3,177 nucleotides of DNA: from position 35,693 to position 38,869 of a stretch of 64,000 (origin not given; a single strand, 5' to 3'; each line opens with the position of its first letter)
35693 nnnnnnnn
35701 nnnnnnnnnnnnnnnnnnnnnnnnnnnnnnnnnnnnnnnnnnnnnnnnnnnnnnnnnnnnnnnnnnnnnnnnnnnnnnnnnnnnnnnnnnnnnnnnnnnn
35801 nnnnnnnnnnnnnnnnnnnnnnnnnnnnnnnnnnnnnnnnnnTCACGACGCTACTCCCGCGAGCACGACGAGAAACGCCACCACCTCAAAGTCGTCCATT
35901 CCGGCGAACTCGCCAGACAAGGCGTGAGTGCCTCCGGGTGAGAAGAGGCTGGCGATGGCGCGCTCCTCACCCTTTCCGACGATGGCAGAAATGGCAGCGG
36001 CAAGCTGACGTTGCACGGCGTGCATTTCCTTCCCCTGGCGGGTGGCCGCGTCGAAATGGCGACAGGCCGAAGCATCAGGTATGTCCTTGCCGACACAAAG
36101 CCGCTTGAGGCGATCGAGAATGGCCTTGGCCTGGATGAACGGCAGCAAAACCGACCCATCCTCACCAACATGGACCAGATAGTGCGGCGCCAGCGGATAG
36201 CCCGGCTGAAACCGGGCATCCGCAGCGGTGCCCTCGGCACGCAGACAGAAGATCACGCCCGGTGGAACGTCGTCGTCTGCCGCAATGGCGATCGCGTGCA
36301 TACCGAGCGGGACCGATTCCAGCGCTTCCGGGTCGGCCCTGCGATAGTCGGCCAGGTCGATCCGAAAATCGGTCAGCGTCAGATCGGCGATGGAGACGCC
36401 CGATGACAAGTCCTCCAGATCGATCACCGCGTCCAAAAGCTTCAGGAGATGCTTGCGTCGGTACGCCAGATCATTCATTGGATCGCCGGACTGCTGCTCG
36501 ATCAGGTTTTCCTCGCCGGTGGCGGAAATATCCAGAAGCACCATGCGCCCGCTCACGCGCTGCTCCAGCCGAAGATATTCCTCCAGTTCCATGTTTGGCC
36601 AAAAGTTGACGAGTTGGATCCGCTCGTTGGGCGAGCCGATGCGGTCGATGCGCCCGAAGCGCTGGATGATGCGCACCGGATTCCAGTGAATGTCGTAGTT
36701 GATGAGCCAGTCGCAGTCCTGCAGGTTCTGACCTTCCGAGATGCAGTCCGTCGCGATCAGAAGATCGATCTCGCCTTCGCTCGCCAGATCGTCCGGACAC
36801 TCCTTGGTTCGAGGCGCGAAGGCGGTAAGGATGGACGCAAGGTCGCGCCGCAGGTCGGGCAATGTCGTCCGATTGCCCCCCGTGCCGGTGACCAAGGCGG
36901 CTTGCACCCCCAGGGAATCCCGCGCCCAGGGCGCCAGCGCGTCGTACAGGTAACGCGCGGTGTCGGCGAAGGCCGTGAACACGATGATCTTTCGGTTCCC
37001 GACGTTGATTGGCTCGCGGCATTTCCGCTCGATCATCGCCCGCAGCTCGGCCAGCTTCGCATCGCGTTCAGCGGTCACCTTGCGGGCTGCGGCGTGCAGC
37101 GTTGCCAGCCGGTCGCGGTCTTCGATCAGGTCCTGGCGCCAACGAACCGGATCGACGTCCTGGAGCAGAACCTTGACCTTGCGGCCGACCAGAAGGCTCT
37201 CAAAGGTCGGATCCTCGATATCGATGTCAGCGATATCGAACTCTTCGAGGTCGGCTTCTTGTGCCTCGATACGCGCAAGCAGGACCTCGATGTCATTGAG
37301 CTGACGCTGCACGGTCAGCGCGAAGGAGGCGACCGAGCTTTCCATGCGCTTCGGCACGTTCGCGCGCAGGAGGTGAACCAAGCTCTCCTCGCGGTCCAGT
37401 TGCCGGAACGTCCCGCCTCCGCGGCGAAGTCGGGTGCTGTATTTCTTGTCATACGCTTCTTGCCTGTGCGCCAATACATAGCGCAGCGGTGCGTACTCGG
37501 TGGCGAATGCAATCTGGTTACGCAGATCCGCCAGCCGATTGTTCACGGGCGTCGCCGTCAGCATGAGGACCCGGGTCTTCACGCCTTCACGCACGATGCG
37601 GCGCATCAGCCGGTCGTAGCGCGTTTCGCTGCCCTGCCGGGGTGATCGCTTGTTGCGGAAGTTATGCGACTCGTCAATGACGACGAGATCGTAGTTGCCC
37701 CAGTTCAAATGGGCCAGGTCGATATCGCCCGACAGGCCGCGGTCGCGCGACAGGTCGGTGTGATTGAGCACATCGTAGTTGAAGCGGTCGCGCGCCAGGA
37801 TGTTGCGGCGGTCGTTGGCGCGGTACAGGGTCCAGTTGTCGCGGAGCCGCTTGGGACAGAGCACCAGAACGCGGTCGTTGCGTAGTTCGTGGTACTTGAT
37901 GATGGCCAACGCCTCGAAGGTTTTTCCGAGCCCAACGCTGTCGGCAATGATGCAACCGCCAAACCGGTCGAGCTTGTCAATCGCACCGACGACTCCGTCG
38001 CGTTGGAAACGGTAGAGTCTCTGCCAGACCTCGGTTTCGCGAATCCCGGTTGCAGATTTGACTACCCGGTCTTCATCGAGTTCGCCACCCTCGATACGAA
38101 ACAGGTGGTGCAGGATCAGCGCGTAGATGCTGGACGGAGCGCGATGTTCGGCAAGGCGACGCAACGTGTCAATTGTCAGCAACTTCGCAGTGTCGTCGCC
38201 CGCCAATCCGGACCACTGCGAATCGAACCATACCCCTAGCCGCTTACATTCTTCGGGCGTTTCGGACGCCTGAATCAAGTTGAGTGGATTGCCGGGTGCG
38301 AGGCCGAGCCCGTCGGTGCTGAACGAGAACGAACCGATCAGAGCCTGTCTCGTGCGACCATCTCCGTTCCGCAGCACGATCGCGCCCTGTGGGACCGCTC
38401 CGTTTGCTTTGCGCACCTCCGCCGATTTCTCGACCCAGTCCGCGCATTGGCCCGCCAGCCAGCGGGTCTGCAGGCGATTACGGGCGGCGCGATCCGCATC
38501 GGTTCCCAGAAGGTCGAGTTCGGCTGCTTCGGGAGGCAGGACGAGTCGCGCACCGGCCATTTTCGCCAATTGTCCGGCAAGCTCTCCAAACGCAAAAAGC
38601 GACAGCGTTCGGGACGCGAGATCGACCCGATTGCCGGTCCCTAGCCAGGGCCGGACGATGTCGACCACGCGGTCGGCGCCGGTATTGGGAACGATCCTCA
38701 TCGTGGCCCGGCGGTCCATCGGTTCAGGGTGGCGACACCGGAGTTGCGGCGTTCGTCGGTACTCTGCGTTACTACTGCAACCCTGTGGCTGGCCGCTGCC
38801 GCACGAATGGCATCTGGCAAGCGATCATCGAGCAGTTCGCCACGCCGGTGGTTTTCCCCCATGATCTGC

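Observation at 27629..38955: Four-component type III-like restriction operon: SNF2 helicase, DUF4391, Mod, Res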

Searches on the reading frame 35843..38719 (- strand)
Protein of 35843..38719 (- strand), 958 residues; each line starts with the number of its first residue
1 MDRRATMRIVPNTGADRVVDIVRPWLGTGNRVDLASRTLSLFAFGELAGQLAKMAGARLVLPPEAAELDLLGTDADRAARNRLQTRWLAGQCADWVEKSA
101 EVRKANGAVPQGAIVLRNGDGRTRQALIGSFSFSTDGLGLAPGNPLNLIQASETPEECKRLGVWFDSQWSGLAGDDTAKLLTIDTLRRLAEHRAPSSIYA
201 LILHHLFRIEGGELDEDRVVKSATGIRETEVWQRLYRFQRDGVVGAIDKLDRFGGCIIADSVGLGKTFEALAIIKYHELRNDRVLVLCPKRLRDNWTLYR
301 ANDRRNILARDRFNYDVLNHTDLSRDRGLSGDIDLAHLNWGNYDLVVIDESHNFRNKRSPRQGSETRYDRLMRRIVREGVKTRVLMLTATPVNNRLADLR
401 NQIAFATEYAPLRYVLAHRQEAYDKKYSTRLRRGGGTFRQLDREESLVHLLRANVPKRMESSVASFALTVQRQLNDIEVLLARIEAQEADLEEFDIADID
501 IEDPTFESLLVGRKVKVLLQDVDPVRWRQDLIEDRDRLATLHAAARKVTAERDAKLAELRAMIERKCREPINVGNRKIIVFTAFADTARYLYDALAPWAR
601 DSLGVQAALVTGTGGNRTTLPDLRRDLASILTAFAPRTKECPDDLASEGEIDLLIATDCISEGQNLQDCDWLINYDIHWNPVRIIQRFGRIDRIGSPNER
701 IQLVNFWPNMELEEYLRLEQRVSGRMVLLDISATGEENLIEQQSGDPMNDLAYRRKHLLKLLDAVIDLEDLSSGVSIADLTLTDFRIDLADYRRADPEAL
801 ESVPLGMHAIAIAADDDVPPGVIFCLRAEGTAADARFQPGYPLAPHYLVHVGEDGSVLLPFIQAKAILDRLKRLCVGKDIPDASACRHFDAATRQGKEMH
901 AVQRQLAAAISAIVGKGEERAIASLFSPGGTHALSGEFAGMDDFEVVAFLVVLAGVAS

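Call 3: search_protein_families(library=pfam, proteins=[window:35843-38719:-], max_evalue=0.01)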
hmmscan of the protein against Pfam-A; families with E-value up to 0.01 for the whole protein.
window:35843-38719:- (958 aa): 5 families
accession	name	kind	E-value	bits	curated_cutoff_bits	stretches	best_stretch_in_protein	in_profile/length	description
PF00271.37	Helicase_C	-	1.2e-13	51.7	23.5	1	575-695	15-110/110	Helicase conserved C-terminal domain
PF00176.29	SNF2-rel_dom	-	1.4e-10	41.2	24.9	1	252-297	15-67/290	SNF2-related domain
PF04851.21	ResIII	-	5.2e-06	26.9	22.5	1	254-392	24-163/164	Type III restriction enzyme, res subunit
PF00270.35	DEAD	-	0.00011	22.4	26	1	337-392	108-161/167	DEAD/DEAH box helicase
PF22590.2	Cas3-like_C_2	-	0.0093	16.7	27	0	646-693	59-103/106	CRISPR-associated nuclease/helicase Cas3, C-terminal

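Call 4: search_protein_families(library=padloc, proteins=[window:35843-38719:-], max_evalue=0.01)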
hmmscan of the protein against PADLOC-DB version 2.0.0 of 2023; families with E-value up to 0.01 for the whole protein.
window:35843-38719:- (958 aa): 42 families (the best 25 are shown)
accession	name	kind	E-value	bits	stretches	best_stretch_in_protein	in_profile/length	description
PDLC01075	C3a139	-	1.1e-88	296.7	2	420-952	475-947/948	HKD+Snf2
PDLC02621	DrmD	-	1.6e-40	137.2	2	443-711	391-640/1040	DrmD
PDLC02623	DrmD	-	2e-34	116.5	3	551-716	508-645/1040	DrmD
PDLC02619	DrmD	-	8e-29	98.4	2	241-407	39-209/872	DrmD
PDLC02572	DrmA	-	8e-27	91.6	2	451-699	396-626/1043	DrmA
PDLC00659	HmaA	-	6.3e-26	88.5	2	537-696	472-612/1176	SNF2 helicase / DEAD-box helicase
PDLC02500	BrxHI|BrxHII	-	7.1e-25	85.7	2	650-707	529-585/933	BrxHI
PDLC02193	PLD_Helicase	-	1e-23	81.5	2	549-724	665-829/905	-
PDLC03830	ZacC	-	1.3e-22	78.3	2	336-436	237-335/1019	-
PDLC02632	DrmD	-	4.1e-22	76.4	2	449-710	397-637/662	DrmD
PDLC02843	DpdE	-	1e-20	71.3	2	257-395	179-301/1091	DpdE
PDLC04556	PDC-M27C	-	1.4e-20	71.3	3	337-429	188-276/892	-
PDLC02504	BrxHI|BrxHII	-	2.8e-18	63.3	2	646-706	532-592/971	BrxHII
PDLC02840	DpdE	-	1.2e-16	58.2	2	257-394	180-305/1091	DpdE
PDLC04554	PDC-M27C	-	1.6e-16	57.7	2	339-433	192-285/1217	-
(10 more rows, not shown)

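Call 5: search_protein_families(library=ncbifam, proteins=[window:35843-38719:-], max_evalue=0.01)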
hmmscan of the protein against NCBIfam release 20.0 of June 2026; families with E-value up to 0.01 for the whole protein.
window:35843-38719:- (958 aa): 16 families
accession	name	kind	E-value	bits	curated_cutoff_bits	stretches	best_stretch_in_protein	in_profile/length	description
NF038317.1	DISARM_DrmD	equivalog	1e-47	163.1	610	3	442-712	374-626/1021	DISARM system SNF2-like helicase DrmD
NF042964.1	phospholipD_antiphage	equivalog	3.4e-34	118.3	1100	3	528-725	642-822/895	phospholipase D-like domain-containing anti-phage protein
NF038318.1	DISARM_DrmD_b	equivalog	1.8e-28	99.2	950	2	241-406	36-205/868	DISARM system SNF2-like helicase DrmD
NF041062.1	DpdE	equivalog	5e-28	97.6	500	2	257-397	174-303/1048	protein DpdE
NF003426.0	PRK04914.1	equivalog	3.7e-16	58.5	576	2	257-391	174-316/959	RNA polymerase-associated protein RapA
NF053675.1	pilus_reg_Snf2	equivalog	2.1e-09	36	1100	1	226-297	576-647/1029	pilus expression-regulating Snf2 family helicase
NF010337.0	PRK13766.1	equivalog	2.2e-07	29.4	610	1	529-693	325-467/781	Hef nuclease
NF058637.1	helic_SCO1167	equivalog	2.9e-07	29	1200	1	253-406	489-637/932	SCO1167/SCO6262 family helicase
TIGR02621.3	cas3_GSU0051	exception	2.4e-06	26.6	400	1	540-756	236-434/854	type I-G CRISPR-associated helicase/endonuclease Cas3g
NF053631.1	RNA_helic_CshA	equivalog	4e-06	26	646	1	648-734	285-368/434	degradosome RNA helicase CshA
NF041790.1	anti-phage_ZorD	equivalog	9e-06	23.9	1500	1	252-297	603-651/1035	type I Zorya anti-phage system protein ZorD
NF008394.0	PRK11192.1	equivalog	9.1e-05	21.5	507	1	647-706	294-353/441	ATP-dependent RNA helicase SrmB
NF053711.1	RNA_heli_RhlE1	exception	0.00059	18.7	750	1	648-705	292-349/434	RNA helicase RhlE1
NF003419.0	PRK04837.1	equivalog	0.0022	16.8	588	1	647-703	303-359/424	ATP-dependent RNA helicase RhlB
NF008744.0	PRK11776.1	equivalog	0.0036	15.9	524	1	651-704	293-346/460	ATP-dependent RNA helicase DbpA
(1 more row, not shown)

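Call 27: search_solved_structures(query=window:35843-38719:-, max_evalue=0.001)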
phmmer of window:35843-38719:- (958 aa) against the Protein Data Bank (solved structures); distinct sequences matched with E-value up to 0.001: 40.
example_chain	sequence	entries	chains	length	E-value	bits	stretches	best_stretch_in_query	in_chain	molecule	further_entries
8so8_A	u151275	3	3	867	4.8e-10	41.1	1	256-392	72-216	RNA polymerase-associated protein RapA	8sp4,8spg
6bog_A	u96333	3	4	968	6.3e-10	40.7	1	256-392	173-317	RNA polymerase-associated protein RapA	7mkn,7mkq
7m8e_F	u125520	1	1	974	6.4e-10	40.7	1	256-392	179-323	RNA polymerase-associated protein RapA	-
4s20_K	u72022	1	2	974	6.4e-10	40.7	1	256-392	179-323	RNA polymerase-associated protein RapA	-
8t0l_F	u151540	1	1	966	4.2e-09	38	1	256-392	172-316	RNA polymerase-associated protein RapA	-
6vzg_K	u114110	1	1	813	4.5e-07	31.3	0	238-392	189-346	Nuclear protein STH1/NPS1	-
6vz4_K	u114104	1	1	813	4.5e-07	31.3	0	238-392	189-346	Nuclear protein STH1/NPS1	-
6ne3_W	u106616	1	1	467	4.9e-07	31.1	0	232-405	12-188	SWI/SNF-related matrix-associated actin-dependent regulator of chromatin subfamily A membe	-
5hzr_A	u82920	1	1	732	8.2e-07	30.4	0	654-716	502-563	SNF2-family ATP dependent chromatin remodeling factor like protein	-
6k15_J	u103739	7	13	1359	8.9e-07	30.3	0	238-390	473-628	Nuclear protein STH1/NPS1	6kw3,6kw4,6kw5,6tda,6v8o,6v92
1z63_A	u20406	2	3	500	1.5e-06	29.5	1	249-407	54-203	Helicase of the snf2/rad54 family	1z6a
23cp_K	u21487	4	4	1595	2e-06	29.1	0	654-715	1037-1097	WD40 repeat-containing protein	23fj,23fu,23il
8v4y_W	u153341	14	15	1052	2.3e-06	29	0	232-405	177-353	SWI/SNF-related matrix-associated actin-dependent regulator of chromatin subfamily A membe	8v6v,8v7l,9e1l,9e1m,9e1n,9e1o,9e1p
6iy2_O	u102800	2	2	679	2.8e-06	28.6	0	654-715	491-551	Transcription regulatory protein SNF2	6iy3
5jxr_A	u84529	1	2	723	3e-06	28.6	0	255-406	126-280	Chromatin-remodeling complex ATPase-like protein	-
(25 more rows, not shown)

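Call 29: find_homologous_proteins(query=window:35843-38719:-, max_evalue=1e-10)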
Query window:35843-38719:- (958 aa): 8000 proteins with E <= 1e-10 among 8000 candidates; the best 120 are listed.
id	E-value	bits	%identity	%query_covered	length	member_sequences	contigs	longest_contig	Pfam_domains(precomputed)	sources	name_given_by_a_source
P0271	0.0e+0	2142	100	99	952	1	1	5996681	PF00176.30,PF00271.38,PF04851.22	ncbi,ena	-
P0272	0.0e+0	2004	95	57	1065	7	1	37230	PF00176.30,PF00271.38,PF04851.22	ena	-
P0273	0.0e+0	1851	88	57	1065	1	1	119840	PF00176.30,PF00271.38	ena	-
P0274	0.0e+0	1844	87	57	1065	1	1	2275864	PF00176.30,PF00271.38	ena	-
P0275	0.0e+0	1828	87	57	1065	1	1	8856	PF00176.30,PF00271.38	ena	-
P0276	0.0e+0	1821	86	57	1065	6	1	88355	PF00176.30,PF00271.38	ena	-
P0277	0.0e+0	1814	86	57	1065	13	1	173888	PF00176.30,PF00271.38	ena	-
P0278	0.0e+0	1806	85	57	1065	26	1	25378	PF00176.30,PF00271.38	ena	-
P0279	0.0e+0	1803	85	57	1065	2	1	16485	PF00176.30,PF00271.38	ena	-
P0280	0.0e+0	1794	85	57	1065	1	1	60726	PF00176.30,PF00271.38,PF04851.22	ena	-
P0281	0.0e+0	1790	84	57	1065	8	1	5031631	PF00176.30,PF00271.38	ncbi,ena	-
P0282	0.0e+0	1785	85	57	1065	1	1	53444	PF00176.30,PF00271.38,PF04851.22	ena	-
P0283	0.0e+0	1782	84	57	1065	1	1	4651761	PF00176.30,PF00271.38,PF04851.22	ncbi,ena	-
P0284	0.0e+0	1782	83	57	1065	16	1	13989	PF00176.30,PF00271.38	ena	-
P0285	0.0e+0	1782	85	57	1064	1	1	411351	PF00176.30,PF00271.38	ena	-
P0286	0.0e+0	1779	85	57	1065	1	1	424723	PF00176.30,PF00271.38,PF04851.22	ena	-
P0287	0.0e+0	1778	85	57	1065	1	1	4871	PF00176.30,PF00271.38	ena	-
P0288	0.0e+0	1777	86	57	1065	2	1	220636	PF00176.30,PF00271.38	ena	-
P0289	0.0e+0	1776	84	57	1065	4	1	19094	PF00176.30,PF00271.38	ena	-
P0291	0.0e+0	1773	86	57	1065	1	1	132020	PF00176.30,PF00271.38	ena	-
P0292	0.0e+0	1771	85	57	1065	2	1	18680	PF00176.30,PF00271.38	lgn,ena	-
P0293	0.0e+0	1771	84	57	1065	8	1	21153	PF00176.30,PF00271.38,PF04851.22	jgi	-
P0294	0.0e+0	1770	82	57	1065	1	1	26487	PF00176.30,PF00271.38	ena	-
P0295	0.0e+0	1767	83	57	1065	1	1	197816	PF00176.30,PF00271.38,PF04851.22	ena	-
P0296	0.0e+0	1767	84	57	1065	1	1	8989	PF00176.30,PF00271.38,PF04851.22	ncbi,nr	ncbi:MAG: helicase-related protein [Alphaproteobacteria bacterium]|nr:helicase-related protein [Alph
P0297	0.0e+0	1766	84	57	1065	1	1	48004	PF00176.30,PF00271.38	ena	-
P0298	0.0e+0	1765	84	57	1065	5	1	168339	PF00176.30,PF00271.38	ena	-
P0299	0.0e+0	1763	84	57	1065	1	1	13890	PF00176.30,PF00271.38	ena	-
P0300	0.0e+0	1762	85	57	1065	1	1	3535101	PF00176.30,PF00271.38,PF04851.22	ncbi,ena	-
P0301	0.0e+0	1762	82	57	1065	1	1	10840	PF00270.36,PF00176.30,PF00271.38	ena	-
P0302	0.0e+0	1760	85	57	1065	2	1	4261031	PF00176.30,PF00271.38,PF04851.22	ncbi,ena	-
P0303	0.0e+0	1759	83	57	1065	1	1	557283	PF00176.30,PF00271.38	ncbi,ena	-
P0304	0.0e+0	1755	82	57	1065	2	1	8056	PF00176.30,PF00271.38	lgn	-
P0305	0.0e+0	1753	85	57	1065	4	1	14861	PF00176.30,PF00271.38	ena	-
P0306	0.0e+0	1753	84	57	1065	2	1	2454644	PF00176.30,PF00271.38,PF04851.22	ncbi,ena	-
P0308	0.0e+0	1751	82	57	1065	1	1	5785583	PF00176.30,PF00271.38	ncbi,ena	-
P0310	0.0e+0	1750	82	57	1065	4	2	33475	PF00270.36,PF00176.30,PF00271.38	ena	-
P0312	0.0e+0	1741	83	57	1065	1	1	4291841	PF00176.30,PF00271.38,PF04851.22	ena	-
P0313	0.0e+0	1741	81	56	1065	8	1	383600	PF00176.30,PF00271.38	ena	-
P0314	0.0e+0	1740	82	57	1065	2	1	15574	PF00176.30,PF00271.38,PF04851.22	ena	-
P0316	0.0e+0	1724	82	57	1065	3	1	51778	PF00176.30,PF00271.38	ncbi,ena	-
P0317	0.0e+0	1722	81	57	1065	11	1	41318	PF00176.30,PF00271.38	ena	-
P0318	0.0e+0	1710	80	57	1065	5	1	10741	PF00176.30,PF00271.38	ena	-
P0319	0.0e+0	1695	81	57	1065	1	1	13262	PF00176.30,PF00271.38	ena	-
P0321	0.0e+0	1691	81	57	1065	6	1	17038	PF00176.30,PF00271.38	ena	-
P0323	0.0e+0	1684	81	57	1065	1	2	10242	PF00176.30,PF00271.38,PF04851.22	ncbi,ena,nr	ncbi:MAG: helicase [Acidobacteriia bacterium]|nr:helicase [Terriglobia bacterium]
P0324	0.0e+0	1683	80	57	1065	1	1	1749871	PF00176.30,PF00271.38,PF04851.22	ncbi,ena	-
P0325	0.0e+0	1682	79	57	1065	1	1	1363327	PF00176.30,PF00271.38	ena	-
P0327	0.0e+0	1676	79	57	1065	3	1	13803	PF00176.30,PF00271.38,PF04851.22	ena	-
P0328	0.0e+0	1675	77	57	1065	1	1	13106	PF00176.30,PF00271.38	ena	-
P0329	0.0e+0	1671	77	57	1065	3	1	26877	PF00176.30,PF00271.38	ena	-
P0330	0.0e+0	1670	79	57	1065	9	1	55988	PF00176.30,PF00271.38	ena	-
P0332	0.0e+0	1668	77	57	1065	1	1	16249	PF00176.30,PF00271.38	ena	-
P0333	0.0e+0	1667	78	57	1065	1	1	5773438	PF00176.30,PF00271.38,PF04851.22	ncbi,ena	-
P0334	0.0e+0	1667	77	57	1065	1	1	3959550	PF00176.30,PF00271.38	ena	-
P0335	0.0e+0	1667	77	57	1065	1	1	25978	PF00176.30,PF00271.38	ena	-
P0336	0.0e+0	1665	77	57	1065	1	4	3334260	PF00176.30,PF00271.38,PF04851.22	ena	-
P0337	0.0e+0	1664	77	57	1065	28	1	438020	PF00176.30,PF00271.38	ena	-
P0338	0.0e+0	1663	77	57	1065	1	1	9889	PF00176.30,PF00271.38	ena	-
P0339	0.0e+0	1662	76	57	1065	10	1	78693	PF00176.30,PF00271.38,PF04851.22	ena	-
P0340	0.0e+0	1662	77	57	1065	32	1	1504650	PF00176.30,PF00271.38,PF04851.22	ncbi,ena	-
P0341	0.0e+0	1661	78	57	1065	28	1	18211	PF00176.30,PF00271.38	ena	-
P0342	0.0e+0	1661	77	57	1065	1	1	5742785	PF00176.30,PF00271.38,PF04851.22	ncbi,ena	-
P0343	0.0e+0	1661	77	57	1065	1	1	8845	PF00176.30,PF00271.38,PF04851.22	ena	-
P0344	0.0e+0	1661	78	57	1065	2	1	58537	PF00176.30,PF00271.38,PF04851.22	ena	-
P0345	0.0e+0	1659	77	57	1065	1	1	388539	PF00176.30,PF00271.38,PF04851.22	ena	-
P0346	0.0e+0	1657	77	57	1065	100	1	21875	PF00176.30,PF00271.38,PF04851.22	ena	-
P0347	0.0e+0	1657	76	57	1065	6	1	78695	PF00176.30,PF00271.38,PF04851.22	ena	-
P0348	0.0e+0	1657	78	57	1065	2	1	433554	PF00176.30,PF00271.38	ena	-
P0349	0.0e+0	1655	78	57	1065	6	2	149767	PF00176.30,PF00271.38,PF04851.22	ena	-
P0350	0.0e+0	1655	77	56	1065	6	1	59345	PF00176.30,PF00271.38,PF04851.22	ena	-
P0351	0.0e+0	1655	78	57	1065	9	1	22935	PF00176.30,PF00271.38,PF04851.22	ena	-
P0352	0.0e+0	1654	77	57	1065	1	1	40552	PF00176.30,PF00271.38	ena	-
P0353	0.0e+0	1651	76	57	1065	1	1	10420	PF00176.30,PF00271.38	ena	-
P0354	0.0e+0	1650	76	57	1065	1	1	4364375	PF00176.30,PF00271.38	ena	-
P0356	0.0e+0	1647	77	57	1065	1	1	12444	PF00176.30,PF00271.38,PF04851.22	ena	-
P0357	0.0e+0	1647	78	57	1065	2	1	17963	PF00176.30,PF00271.38,PF04851.22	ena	-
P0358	0.0e+0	1646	77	57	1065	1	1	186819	PF00176.30,PF00271.38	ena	-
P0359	0.0e+0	1644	76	57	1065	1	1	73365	PF00176.30,PF00271.38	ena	-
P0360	0.0e+0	1644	77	57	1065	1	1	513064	PF00176.30,PF00271.38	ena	-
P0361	0.0e+0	1642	77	57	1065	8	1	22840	PF00176.30,PF00271.38,PF04851.22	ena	-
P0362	0.0e+0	1640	77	57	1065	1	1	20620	PF00176.30,PF00271.38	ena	-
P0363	0.0e+0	1639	77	57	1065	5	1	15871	PF00176.30,PF00271.38,PF04851.22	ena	-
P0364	0.0e+0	1638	76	57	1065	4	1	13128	PF00176.30,PF00271.38,PF04851.22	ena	-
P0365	0.0e+0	1637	77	57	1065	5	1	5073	PF00176.30,PF00271.38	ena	-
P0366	0.0e+0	1637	76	57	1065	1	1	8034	PF00176.30,PF00271.38,PF04851.22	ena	-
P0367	0.0e+0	1636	77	57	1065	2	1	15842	PF00176.30,PF00271.38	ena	-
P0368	0.0e+0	1634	77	57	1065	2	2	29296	PF00176.30,PF00271.38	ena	-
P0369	0.0e+0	1634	75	57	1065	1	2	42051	PF00176.30,PF00271.38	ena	-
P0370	0.0e+0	1633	77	57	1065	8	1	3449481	PF00176.30,PF00271.38,PF04851.22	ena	-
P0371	0.0e+0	1633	77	57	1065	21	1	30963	PF00176.30,PF00271.38,PF04851.22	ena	-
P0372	0.0e+0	1632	76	57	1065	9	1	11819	PF00176.30,PF00271.38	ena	-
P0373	0.0e+0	1630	77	57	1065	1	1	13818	PF00176.30,PF00271.38,PF04851.22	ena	-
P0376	0.0e+0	1630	77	57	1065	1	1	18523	PF00176.30,PF00271.38,PF04851.22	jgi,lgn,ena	-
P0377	0.0e+0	1630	77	57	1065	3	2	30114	PF00176.30,PF00271.38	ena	-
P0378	0.0e+0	1628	78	57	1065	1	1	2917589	PF00176.30,PF00271.38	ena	-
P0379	0.0e+0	1628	77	56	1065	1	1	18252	PF00176.30,PF00271.38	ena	-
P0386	0.0e+0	1622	77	57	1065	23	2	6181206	PF00176.30,PF00271.38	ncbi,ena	-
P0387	0.0e+0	1622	76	57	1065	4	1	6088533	PF00176.30,PF00271.38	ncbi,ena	-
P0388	0.0e+0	1621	76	57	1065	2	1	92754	PF00176.30,PF00271.38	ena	-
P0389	0.0e+0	1621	77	57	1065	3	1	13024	PF00176.30,PF00271.38,PF04851.22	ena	-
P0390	0.0e+0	1618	76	57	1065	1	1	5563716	PF00176.30,PF00271.38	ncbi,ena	-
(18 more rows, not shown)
